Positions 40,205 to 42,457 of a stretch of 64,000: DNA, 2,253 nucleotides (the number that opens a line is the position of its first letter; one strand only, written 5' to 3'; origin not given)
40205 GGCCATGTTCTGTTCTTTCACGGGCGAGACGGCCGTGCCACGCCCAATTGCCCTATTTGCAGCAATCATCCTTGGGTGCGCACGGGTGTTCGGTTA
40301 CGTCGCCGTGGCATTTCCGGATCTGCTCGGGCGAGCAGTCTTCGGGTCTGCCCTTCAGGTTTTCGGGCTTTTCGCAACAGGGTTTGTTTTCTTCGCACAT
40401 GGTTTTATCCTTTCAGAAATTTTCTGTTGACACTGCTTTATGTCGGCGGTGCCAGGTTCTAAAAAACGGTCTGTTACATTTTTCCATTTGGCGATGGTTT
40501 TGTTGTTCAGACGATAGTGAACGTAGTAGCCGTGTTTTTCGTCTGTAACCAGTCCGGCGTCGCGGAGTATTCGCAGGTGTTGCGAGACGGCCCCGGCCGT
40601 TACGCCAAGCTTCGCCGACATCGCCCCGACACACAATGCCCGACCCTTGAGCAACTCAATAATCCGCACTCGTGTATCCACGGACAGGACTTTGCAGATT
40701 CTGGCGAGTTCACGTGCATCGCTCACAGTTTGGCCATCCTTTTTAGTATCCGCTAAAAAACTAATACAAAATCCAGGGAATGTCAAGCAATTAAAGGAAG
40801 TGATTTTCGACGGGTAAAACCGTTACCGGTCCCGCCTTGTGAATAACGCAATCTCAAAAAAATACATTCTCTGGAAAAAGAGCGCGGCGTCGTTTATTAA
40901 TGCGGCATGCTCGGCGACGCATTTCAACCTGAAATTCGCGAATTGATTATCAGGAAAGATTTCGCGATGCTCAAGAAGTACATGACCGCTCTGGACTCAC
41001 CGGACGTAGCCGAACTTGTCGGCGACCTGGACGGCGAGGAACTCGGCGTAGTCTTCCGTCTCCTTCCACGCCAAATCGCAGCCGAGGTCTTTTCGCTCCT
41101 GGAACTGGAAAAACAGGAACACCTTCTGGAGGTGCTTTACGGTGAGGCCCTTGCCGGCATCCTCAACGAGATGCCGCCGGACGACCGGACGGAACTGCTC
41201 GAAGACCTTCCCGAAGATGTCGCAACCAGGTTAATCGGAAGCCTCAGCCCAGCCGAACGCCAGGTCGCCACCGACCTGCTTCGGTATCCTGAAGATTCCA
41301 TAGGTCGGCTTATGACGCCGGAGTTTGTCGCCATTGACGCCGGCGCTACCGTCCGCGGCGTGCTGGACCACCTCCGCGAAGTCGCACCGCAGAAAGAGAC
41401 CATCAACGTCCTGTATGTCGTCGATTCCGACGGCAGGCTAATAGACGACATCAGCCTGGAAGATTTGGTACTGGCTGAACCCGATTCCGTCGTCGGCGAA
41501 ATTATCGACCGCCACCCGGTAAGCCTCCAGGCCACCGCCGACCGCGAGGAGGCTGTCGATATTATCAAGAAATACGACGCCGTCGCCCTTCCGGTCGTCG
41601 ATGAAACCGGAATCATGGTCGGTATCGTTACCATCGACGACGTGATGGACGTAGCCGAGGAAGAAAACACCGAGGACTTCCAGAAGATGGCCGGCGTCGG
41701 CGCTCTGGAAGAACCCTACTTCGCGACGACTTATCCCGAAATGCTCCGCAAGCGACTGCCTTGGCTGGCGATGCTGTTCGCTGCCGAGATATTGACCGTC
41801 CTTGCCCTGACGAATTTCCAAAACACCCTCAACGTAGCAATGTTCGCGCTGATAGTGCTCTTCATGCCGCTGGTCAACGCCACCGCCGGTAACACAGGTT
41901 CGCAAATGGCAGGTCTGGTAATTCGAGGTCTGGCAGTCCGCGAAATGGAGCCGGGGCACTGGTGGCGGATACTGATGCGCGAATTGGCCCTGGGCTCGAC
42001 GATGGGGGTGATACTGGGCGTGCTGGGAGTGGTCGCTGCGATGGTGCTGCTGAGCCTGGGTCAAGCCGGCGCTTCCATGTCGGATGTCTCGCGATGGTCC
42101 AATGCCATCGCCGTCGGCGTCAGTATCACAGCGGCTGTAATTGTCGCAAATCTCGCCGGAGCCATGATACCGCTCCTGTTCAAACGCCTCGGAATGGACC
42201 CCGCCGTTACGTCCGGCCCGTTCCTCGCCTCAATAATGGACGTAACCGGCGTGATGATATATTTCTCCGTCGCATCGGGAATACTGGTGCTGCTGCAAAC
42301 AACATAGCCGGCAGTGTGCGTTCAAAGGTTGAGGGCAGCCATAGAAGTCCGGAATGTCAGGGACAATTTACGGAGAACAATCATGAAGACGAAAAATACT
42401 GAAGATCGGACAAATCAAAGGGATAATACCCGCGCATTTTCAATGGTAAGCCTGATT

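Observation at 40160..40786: ArsR-family regulator overlapped by an unlisted 47-aa Cys/His-rich peptide gene, followed by a triple-hairpin element and an ABC-2 exporter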

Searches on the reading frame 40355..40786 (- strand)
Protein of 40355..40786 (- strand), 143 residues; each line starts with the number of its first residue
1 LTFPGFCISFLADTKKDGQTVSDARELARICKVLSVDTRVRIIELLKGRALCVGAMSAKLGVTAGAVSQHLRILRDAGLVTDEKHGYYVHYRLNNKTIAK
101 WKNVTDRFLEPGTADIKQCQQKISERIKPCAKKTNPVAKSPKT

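Call 4: search_protein_families(library=pfam, proteins=[window:40355-40786:-], max_evalue=0.1)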
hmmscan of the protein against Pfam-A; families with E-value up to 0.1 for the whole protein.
window:40355-40786:- (143 aa): 13 families
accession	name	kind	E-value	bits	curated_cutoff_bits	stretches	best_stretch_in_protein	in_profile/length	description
PF01022.26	HTH_5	-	8.1e-14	51.7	22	1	38-81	3-46/47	Bacterial regulatory protein, arsR family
PF12840.13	HTH_20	-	7.1e-09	36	27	1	37-81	4-49/51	Helix-turn-helix domain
PF12802.13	MarR_2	-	0.0007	20.2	27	1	41-82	9-52/61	MarR family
PF13412.12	HTH_24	-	0.0008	19.4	21.9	1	47-81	13-48/48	Winged helix-turn-helix DNA-binding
PF21476.4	PF0610-like_N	-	0.0015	19.2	33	1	38-72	2-36/50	PF0610-like, N-terminal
PF25213.1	HVO_A0261_N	-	0.016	15.5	35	1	33-87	7-61/86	HVO_A0261 N-terminal domain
PF24266.1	HTH_HVO_0163_N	-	0.017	15.6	31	1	56-92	22-58/70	HVO_0163, N-terminal HTH domain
PF08279.18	HTH_11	-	0.021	15.1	25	1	42-87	5-54/55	HTH domain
PF07848.18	PaaX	-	0.026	15.2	24.8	0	56-96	29-69/70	PaaX-like protein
PF13518.12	HTH_28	-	0.028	14.9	25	0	39-79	2-41/52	Helix-turn-helix domain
PF13601.12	HTH_34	-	0.041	14.5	27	1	51-84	15-48/80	Winged helix DNA-binding domain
PF01978.25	TrmB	-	0.08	13.2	25.6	0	45-91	17-62/68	Sugar-specific transcriptional regulator TrmB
PF13545.12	HTH_Crp_2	-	0.099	13.1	27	0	56-84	28-56/70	Crp-like helix-turn-helix domain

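Call 9: search_protein_families(library=ncbifam, proteins=[window:40355-40726:-], max_evalue=0.1)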
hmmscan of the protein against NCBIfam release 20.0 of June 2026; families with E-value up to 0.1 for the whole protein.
window:40355-40726:- (123 aa): 17 families
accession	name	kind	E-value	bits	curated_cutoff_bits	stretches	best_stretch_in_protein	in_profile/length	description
NF033788.1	HTH_metalloreg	subfamily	2.6e-22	78.4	55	1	8-79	2-74/77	metalloregulator ArsR/SmtB family transcription factor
NF033789.1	repress_SdpR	subfamily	2.3e-16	59.5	100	1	11-78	2-69/79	autorepressor SdpR family transcription factor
NF007528.0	PRK10141.1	subfamily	6.6e-14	51.8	97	1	9-105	8-105/117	metalloregulator ArsR/SmtB family transcription factor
NF040642.1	sulf_sens_BigR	equivalog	8.5e-11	41.8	155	1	3-80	6-83/95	sulfite-sensing transcriptional repressor BigR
NF047906.1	CdPbTransRegCmtR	equivalog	1.2e-10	41.2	150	1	6-80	10-84/104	Cd(II)/Pb(II)-sensing metalloregulatory transcriptional regulator CmtR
NF041413.1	ArsR_Rv2640c_fam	equivalog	1.4e-10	41.6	155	1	3-85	28-113/118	Rv2640c family ArsR-like transcriptional regulator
NF045707.1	Dbac_1936_reg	equivalog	2.9e-10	40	115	1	3-79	3-79/99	ArsR/SmtB-type metalloregulator TsoR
NF053602.1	Phr_regulator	exception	7e-09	35.5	320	1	6-62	1-57/191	heat shock transcription regulator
NF052532.1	TransRegPagRBaca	equivalog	0.00026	21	170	1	7-79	17-89/99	transcriptional repressor PagR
TIGR03338.1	phnR_burk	equivalog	0.0012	18.5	271.5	1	20-65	24-69/212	phosphonate utilization associated transcriptional regulator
TIGR04176.1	MarR_EPS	equivalog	0.0015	18.6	88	1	17-105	4-98/105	MarR family EPS-associated transcriptional regulator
NF053814.1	teico_TcaR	equivalog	0.0026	17.8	170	1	21-74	42-96/151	MarR family transcriptional regulator TcaR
NF053755.1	MsvR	equivalog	0.0036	17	220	1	12-65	8-61/236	transcriptional factor MsvR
TIGR01884.1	cas_HTH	subfamily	0.012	15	60.2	1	17-64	142-190/202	CRISPR-associated CARF protein Csa3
NF040939.2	trans_reg_lrs14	equivalog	0.036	14.1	90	1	9-65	14-71/103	Lrs14 family HTH-type transcriptional regulator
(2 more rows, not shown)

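Call 74: search_solved_structures(query=window:40355-40726:-, max_evalue=0.000001, show_alignments=5)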
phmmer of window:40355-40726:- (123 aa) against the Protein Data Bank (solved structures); distinct sequences matched with E-value up to 0.000001: 12.
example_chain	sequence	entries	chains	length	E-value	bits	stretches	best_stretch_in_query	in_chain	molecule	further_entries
1r1t_A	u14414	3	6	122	3.3e-11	46.8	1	4-88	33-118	Transcriptional repressor smtB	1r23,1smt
1r22_A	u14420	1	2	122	7.5e-10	42.4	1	4-90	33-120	Transcriptional repressor smtB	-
3f6v_A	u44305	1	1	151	9.6e-10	42.1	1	13-88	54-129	Possible transcriptional regulator, ArsR family protein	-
3jth_A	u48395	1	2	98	2.8e-08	37.4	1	9-78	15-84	Transcription activator HlyU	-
5znx_A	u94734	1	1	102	3.1e-08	37.2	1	9-78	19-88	Transcriptional activator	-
9t6t_A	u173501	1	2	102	3.6e-08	37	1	6-78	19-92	Lmo1102 protein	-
9t6r_A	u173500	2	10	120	5.4e-08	36.5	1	6-78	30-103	Lmo1102 protein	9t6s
8qkf_A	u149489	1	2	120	2.1e-07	34.5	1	9-78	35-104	ArsR family transcriptional regulator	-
7p6f_AAA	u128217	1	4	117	4e-07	33.6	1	6-79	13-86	Transcriptional regulator SrnR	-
2jsc_A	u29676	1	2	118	5.8e-07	33.1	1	6-80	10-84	Transcriptional regulator Rv1994c/MT2050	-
2p4w_A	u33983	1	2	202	6.5e-07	33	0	5-62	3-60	Transcriptional regulatory protein arsR family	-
6uvu_A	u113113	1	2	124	6.6e-07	32.9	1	3-79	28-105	ArsR family transcriptional regulator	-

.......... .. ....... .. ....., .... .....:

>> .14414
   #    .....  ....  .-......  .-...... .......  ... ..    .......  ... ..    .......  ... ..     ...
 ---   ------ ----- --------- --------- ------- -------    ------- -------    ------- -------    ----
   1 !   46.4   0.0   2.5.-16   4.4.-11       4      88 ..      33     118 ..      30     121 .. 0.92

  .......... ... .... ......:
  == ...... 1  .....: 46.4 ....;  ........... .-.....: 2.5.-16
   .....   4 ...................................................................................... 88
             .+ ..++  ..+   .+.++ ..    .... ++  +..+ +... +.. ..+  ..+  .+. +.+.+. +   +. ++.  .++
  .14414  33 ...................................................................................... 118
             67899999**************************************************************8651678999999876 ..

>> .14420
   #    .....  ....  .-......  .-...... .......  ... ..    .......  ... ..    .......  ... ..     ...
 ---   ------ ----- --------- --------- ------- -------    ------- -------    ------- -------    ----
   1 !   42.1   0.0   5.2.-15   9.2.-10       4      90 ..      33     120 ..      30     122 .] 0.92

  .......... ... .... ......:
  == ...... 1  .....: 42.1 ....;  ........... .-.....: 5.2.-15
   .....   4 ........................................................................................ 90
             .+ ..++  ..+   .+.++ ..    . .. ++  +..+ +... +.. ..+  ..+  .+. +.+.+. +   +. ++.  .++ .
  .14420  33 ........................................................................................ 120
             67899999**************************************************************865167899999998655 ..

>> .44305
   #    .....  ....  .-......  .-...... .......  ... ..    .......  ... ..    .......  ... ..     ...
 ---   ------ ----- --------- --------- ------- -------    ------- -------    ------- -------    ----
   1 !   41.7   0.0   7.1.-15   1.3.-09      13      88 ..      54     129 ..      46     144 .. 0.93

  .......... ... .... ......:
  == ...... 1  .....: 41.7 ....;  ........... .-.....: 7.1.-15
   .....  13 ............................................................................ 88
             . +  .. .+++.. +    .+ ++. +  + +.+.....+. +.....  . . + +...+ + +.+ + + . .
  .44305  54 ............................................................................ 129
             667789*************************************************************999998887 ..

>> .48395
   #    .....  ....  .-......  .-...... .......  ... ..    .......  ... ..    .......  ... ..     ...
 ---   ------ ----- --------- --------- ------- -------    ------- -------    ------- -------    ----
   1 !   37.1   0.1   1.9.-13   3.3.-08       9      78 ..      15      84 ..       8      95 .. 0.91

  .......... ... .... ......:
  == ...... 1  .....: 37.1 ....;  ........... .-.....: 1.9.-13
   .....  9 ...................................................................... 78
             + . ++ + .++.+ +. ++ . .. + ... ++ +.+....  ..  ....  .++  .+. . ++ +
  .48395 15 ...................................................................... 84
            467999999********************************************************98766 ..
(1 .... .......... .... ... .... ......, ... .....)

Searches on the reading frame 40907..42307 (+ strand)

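Call 4: search_protein_families(library=pfam, proteins=[window:40907-42307:+], max_evalue=0.1)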
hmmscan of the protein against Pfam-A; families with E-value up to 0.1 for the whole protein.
window:40907-42307:+ (466 aa): 4 families
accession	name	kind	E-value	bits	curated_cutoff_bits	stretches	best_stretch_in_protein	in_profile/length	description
PF01769.21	MgtE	-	1.5e-32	113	27.6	1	320-455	1-125/125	Divalent cation transporter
PF03448.22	MgtE_N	-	1.4e-23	83.8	25.9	1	31-130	3-102/102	MgtE intracellular N domain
PF00571.33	CBS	-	6.4e-16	58.9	24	2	196-249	1-54/57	CBS domain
PF14841.11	FliG_M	-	0.018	15.7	25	0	82-110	16-44/76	FliG middle domain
